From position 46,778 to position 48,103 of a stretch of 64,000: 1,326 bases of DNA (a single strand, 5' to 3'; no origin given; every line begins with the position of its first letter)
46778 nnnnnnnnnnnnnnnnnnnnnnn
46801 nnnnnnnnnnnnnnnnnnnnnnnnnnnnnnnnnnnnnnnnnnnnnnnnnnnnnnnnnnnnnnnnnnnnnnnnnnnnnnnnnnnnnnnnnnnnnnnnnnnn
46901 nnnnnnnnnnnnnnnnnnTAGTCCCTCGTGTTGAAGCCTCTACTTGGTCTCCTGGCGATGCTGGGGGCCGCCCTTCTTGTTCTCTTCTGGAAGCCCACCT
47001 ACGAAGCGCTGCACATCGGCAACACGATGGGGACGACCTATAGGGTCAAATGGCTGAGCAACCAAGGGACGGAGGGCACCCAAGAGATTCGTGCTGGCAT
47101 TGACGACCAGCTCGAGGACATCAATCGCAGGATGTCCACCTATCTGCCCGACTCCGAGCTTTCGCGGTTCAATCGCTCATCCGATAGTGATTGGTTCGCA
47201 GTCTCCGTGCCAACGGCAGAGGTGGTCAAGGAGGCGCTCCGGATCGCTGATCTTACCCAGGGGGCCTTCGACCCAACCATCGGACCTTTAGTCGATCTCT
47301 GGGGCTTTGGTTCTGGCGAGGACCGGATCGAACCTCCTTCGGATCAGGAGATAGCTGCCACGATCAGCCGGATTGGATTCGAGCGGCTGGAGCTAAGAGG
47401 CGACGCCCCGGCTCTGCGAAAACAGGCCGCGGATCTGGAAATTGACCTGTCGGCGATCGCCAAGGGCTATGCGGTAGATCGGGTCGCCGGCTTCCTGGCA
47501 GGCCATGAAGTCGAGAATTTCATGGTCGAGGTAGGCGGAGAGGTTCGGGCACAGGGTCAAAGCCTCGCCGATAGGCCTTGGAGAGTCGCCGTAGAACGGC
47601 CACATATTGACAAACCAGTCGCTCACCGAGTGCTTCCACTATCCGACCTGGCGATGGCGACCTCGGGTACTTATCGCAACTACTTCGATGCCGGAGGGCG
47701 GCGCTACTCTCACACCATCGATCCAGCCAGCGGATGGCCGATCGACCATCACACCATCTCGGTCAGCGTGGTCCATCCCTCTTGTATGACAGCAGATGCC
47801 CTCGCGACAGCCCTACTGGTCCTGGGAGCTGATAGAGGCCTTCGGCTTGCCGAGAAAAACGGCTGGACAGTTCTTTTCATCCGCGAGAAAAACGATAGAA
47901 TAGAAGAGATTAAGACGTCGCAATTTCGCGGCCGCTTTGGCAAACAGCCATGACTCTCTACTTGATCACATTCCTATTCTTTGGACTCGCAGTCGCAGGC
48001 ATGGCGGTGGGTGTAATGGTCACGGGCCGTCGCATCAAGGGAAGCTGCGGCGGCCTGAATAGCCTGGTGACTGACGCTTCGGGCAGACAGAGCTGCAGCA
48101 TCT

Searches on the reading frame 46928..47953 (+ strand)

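Call 35: search_protein_families(library=pfam, proteins=[window:46928-47953:+], max_evalue=0.001)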
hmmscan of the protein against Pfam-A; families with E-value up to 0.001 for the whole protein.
window:46928-47953:+ (341 aa): 1 family
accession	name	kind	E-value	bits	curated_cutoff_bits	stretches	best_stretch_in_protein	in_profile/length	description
PF02424.20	ApbE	-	1e-90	304.3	25.6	1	34-315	1-264/266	ApbE family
